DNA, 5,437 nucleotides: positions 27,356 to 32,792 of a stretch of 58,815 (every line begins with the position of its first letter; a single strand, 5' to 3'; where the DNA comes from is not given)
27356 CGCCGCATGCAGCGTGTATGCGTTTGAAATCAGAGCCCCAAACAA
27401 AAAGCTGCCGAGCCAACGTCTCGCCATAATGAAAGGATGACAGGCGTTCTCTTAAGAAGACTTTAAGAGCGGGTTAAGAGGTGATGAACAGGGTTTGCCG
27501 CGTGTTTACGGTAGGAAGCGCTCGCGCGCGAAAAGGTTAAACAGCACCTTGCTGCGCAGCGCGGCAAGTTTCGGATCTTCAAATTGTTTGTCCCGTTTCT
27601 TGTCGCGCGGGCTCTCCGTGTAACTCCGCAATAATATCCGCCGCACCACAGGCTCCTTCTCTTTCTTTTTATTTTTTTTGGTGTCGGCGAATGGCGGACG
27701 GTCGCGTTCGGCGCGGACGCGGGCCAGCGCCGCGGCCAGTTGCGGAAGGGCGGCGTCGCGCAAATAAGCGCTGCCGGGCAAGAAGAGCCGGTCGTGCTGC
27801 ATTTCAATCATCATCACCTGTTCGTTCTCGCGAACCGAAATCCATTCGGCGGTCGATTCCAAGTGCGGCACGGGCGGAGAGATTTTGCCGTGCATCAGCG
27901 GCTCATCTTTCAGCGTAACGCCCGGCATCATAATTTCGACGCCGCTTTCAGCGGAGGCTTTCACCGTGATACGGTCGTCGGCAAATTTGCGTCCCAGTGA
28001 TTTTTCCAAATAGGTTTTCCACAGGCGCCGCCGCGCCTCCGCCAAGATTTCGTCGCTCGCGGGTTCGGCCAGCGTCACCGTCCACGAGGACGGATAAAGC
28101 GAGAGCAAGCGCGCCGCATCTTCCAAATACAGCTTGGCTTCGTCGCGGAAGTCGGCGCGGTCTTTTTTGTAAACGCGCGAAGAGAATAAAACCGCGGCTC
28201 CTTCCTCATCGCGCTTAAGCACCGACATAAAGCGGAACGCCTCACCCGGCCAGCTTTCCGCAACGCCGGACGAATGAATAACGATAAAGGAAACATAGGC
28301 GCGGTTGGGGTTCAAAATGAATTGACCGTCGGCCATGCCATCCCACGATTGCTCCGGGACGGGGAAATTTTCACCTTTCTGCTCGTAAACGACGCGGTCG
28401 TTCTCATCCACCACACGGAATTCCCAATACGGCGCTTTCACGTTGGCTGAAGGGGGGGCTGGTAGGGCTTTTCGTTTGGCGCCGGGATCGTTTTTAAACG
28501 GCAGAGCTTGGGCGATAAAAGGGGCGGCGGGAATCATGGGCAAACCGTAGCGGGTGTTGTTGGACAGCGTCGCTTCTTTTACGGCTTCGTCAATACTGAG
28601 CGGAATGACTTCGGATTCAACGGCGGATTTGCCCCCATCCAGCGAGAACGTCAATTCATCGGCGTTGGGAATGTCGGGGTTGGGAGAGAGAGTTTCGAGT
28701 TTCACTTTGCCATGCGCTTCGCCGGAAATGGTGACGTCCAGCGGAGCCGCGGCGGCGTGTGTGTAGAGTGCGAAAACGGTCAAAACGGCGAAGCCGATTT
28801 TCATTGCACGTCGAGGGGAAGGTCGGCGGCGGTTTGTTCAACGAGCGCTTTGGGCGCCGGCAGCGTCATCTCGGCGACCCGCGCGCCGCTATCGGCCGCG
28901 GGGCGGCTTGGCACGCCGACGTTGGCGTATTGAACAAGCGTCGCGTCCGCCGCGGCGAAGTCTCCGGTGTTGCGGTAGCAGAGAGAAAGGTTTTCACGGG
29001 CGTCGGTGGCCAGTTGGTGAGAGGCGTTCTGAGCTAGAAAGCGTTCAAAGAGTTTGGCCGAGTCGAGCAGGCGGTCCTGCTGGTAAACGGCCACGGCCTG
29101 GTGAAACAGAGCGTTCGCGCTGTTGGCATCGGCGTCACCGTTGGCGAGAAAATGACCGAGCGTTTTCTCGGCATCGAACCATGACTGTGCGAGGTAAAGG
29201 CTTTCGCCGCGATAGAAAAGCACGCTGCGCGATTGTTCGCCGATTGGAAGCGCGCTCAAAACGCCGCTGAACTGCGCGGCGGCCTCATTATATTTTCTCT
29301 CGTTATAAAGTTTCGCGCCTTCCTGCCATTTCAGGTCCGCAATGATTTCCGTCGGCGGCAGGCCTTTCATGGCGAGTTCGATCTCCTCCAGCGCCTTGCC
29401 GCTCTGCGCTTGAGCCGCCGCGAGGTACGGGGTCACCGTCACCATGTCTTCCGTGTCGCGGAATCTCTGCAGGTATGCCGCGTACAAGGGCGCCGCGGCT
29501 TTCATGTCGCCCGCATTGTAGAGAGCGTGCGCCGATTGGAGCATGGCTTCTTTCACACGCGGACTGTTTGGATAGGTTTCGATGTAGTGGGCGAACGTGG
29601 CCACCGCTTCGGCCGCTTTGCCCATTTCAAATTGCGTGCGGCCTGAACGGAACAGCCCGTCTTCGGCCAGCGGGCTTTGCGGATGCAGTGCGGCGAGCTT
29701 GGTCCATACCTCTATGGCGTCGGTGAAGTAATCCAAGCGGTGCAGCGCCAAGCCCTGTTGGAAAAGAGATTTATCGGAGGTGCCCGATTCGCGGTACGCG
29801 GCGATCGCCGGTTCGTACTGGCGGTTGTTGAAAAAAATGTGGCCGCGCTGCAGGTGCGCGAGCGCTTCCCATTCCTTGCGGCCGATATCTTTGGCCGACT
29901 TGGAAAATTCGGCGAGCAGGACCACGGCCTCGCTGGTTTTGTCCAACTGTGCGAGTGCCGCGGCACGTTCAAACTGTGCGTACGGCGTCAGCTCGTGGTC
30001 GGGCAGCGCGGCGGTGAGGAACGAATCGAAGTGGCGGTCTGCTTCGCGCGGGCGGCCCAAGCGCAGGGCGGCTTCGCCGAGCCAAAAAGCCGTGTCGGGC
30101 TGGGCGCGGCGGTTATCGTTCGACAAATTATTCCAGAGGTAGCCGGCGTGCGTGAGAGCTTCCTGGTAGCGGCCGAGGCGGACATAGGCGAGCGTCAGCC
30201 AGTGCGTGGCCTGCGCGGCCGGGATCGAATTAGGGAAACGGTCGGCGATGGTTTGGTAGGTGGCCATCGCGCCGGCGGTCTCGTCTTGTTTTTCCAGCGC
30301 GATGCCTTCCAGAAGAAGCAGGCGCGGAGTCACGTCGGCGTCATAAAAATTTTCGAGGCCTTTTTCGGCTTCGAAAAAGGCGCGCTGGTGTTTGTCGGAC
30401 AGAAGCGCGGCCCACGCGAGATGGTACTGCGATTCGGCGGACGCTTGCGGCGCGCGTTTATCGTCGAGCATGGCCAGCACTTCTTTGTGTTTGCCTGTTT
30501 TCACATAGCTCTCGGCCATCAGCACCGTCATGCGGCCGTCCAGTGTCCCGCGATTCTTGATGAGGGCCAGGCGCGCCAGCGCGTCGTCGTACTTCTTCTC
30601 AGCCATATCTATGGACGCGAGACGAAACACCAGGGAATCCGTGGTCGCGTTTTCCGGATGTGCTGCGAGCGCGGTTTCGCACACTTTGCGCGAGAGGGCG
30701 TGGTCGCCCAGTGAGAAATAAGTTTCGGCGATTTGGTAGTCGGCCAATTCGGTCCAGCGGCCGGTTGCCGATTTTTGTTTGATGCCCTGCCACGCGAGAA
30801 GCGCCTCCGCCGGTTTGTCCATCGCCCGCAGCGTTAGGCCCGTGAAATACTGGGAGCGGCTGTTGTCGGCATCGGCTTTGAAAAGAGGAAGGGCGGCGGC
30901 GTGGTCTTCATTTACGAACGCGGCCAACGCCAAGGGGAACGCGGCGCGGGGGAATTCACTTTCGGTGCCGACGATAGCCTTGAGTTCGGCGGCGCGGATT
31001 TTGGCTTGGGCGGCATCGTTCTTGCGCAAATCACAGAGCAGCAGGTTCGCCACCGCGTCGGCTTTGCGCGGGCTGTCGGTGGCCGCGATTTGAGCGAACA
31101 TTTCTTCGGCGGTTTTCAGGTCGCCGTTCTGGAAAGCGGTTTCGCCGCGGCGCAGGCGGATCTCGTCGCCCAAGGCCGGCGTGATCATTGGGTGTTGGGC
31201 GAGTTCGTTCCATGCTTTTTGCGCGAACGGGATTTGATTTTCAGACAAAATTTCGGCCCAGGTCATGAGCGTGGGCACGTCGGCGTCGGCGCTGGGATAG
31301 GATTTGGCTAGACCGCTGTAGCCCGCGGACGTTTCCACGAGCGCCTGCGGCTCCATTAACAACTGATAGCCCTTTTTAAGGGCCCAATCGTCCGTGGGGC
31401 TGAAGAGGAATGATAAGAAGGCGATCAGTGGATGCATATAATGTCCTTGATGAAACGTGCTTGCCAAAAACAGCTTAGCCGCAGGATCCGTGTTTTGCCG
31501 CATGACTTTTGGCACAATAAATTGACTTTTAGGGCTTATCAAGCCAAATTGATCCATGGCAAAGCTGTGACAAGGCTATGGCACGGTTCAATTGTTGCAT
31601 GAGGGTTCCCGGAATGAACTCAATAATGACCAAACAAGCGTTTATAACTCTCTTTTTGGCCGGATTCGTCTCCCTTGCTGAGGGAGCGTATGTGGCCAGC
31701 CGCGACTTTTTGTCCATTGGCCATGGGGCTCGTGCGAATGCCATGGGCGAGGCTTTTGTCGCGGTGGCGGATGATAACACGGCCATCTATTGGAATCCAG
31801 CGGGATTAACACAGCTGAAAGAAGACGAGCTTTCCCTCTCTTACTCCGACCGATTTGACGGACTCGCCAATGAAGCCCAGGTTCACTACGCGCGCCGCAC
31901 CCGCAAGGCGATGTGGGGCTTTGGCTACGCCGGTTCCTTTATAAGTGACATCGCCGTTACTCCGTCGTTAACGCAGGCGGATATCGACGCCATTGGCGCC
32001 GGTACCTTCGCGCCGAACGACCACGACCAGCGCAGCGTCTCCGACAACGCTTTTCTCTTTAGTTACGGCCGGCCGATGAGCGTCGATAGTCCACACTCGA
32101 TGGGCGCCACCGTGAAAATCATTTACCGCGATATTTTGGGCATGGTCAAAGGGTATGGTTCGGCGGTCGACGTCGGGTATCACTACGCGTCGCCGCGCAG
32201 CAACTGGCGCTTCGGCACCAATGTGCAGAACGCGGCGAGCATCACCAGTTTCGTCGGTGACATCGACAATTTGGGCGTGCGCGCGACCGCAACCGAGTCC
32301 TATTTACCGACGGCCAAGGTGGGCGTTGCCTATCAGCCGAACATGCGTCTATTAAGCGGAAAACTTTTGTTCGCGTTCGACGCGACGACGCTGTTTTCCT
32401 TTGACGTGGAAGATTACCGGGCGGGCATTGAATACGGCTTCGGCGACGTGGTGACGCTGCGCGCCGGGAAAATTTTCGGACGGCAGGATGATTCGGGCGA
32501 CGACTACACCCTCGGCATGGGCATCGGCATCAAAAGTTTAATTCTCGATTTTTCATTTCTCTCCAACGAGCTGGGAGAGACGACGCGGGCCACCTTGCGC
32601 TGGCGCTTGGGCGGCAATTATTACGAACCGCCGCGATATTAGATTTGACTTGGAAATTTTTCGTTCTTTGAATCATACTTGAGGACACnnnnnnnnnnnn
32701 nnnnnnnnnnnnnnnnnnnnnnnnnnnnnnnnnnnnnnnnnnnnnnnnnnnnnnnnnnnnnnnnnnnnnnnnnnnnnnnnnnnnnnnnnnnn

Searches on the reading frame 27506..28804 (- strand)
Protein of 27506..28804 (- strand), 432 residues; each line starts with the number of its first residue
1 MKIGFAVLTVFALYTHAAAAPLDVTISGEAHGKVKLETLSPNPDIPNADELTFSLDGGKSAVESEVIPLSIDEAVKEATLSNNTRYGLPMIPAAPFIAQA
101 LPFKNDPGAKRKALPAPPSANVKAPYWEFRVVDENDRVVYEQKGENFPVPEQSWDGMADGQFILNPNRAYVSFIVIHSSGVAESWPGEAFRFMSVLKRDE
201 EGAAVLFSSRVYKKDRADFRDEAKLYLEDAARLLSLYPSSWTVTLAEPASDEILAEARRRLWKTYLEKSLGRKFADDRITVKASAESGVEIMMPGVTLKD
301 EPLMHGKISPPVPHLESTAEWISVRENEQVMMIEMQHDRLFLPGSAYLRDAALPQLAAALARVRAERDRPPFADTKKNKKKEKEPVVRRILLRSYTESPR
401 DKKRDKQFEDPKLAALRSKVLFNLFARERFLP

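Call 24: search_protein_families(library=pfam, proteins=[window:27506-28804:-], max_evalue=0.001)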
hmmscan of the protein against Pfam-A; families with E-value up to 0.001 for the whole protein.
window:27506-28804:- (432 aa): 0 families

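Call 38: search_protein_families(library=ncbifam, proteins=[window:27506-28804:-], max_evalue=0.01)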
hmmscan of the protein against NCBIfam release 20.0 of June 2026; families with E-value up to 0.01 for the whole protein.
window:27506-28804:- (432 aa): 0 families

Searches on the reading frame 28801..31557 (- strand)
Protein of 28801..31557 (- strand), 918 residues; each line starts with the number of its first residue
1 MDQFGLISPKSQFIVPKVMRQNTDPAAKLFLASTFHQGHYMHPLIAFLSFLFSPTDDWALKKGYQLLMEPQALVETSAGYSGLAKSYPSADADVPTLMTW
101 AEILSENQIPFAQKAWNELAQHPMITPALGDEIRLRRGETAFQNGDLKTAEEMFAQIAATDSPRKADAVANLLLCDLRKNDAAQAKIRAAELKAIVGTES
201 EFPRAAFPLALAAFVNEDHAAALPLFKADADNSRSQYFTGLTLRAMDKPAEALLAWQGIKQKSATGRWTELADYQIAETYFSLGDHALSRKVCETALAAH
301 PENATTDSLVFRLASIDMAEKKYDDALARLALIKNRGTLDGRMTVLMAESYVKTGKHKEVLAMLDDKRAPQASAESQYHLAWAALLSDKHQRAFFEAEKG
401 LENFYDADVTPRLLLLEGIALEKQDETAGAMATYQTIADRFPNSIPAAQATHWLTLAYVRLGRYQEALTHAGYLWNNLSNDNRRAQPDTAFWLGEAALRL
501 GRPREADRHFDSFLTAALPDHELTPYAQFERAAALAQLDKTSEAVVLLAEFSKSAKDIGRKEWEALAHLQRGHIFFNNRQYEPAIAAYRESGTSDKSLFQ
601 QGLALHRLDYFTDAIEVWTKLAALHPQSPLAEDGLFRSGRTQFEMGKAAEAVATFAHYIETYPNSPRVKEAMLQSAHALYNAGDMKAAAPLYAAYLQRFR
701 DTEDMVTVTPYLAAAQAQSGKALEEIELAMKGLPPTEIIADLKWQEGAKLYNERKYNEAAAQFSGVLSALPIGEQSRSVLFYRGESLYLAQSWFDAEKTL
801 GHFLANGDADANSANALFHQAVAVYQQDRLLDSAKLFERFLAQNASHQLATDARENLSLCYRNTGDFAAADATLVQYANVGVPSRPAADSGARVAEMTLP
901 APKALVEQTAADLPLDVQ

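Call 3: search_protein_families(library=pfam, proteins=[window:28801-31557:-], max_evalue=0.1)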
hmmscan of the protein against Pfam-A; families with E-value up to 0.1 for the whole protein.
window:28801-31557:- (918 aa): 21 families
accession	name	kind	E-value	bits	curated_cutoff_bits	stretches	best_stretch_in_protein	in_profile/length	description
PF13174.12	TPR_6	-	6.3e-22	77.1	26.3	2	634-665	2-33/33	Tetratricopeptide repeat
PF07719.23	TPR_2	-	4.2e-20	70.6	27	0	597-627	3-33/34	Tetratricopeptide repeat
PF13432.12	TPR_16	-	6.6e-18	65.3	32.7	4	638-699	3-61/65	Tetratricopeptide repeat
PF13428.12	TPR_14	-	1.1e-15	57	23.5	0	274-305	5-36/44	Tetratricopeptide repeat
PF13181.12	TPR_8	-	4.3e-14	51.9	25.7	0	274-301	5-32/34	Tetratricopeptide repeat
PF14559.12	TPR_19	-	1.8e-09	38.2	25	2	612-672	8-65/68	Tetratricopeptide repeat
PF13525.12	YfiO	-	3.4e-08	33.9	25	1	634-709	7-82/203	Outer membrane lipoprotein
PF13424.12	TPR_12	-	9.1e-08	32.6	30.1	2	492-549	8-69/77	Tetratricopeptide repeat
PF12895.13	ANAPC3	-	2.1e-07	31.5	27.2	0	197-253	17-76/82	Anaphase-promoting complex, cyclosome, subunit 3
PF00515.34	TPR_1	-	2.6e-07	30.6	27.8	1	565-590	1-26/34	Tetratricopeptide repeat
PF09976.15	TPR_21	-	8.3e-06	26.1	25.5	1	235-335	40-141/193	Tetratricopeptide repeat-like domain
PF14853.12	Fis1_TPR_C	-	0.00066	20.3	25.3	0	274-305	5-36/53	Fis1 C-terminal tetratricopeptide repeat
PF17004.11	SRP_TPR_like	-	0.00071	20.1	35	0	525-619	15-91/109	Putative TPR-like repeat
PF25058.1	ARM_TT21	-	0.0019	18.6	27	0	275-359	62-146/155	Tetratricopeptide repeat protein 21 ARM repeat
PF13176.12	TPR_7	-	0.0036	17.7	27.9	0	454-468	5-19/36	Tetratricopeptide repeat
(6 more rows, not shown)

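Call 4: search_protein_families(library=ncbifam, proteins=[window:28801-31557:-], max_evalue=0.1)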
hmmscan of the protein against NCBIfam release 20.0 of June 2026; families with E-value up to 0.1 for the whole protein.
window:28801-31557:- (918 aa): 9 families
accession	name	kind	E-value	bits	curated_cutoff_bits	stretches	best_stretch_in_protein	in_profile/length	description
TIGR02795.1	tol_pal_ybgF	equivalog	5.9e-36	123.7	90.1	4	605-703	12-110/119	tol-pal system protein YbgF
TIGR03302.1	OM_YfiO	subfamily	2.3e-24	86.2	81.4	3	589-684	27-122/239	outer membrane protein assembly factor BamD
NF052312.1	T9SS_PorW_SprE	equivalog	1.6e-12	46.9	250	3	449-597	180-322/716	type IX secretion system periplasmic lipoprotein PorW/SprE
NF040959.1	MamA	equivalog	6.3e-11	42.1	200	0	529-628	75-172/204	magnetosome protein MamA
NF008068.0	PRK10803.1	equivalog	7.7e-09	35.9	383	1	611-704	159-252/263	cell division protein CpoB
TIGR02552.1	LcrH_SycD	equivalog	4.6e-07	29.6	104.8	1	601-670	58-124/136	SycD/LcrH family type III secretion system chaperone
NF047507.1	TPR_BatC_Lepto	exception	2e-06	27.4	175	0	636-702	62-129/214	TPR repeat-containing protein BatC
NF052415.1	T3SS_chap_SctY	equivalog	3.9e-05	24.1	70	2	448-515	40-105/106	type III secretion apparatus assembly chaperone SctY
TIGR02521.1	type_IV_pilW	equivalog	0.00058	19.5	154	1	567-719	67-219/234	type IV pilus biogenesis/stability protein PilW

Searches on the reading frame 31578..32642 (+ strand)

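Call 3: search_protein_families(library=pfam, proteins=[window:31578-32642:+], max_evalue=0.1)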
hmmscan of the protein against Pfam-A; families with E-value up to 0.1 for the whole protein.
window:31578-32642:+ (354 aa): 3 families
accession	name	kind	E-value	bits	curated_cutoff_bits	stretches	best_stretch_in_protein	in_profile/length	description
PF03687.19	UPF0164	-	3.5e-05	23.2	21.4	1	45-118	44-116/325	Uncharacterised protein family (UPF0164)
PF03349.22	Toluene_X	-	0.00067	18.7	29.7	1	54-90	25-60/421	Outer membrane protein transport protein (OMPP1/FadL/TodX)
PF19572.5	PorV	-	0.0094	15.9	27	1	41-91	12-63/243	Type IX secretion system protein PorV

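Call 4: search_protein_families(library=ncbifam, proteins=[window:31578-32642:+], max_evalue=0.1)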
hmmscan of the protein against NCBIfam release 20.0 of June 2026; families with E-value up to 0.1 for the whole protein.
window:31578-32642:+ (354 aa): 4 families
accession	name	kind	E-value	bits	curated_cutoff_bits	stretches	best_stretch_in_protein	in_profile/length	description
NF033709.1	PorV_fam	subfamily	6.6e-34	117.9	90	1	43-342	5-324/326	PorV/PorQ family protein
NF052325.1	PorVQ2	equivalog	3.3e-31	108.5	325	1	41-327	26-332/354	putative type IX sorting system protein PorV2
NF033710.1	T9SS_OM_PorV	equivalog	2.5e-15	56.6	250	2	42-256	26-233/367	type IX secretion system outer membrane channel protein PorV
NF033711.1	T9SS_PorQ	equivalog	5.4e-15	55.3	220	1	24-227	7-196/335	type IX secretion system protein PorQ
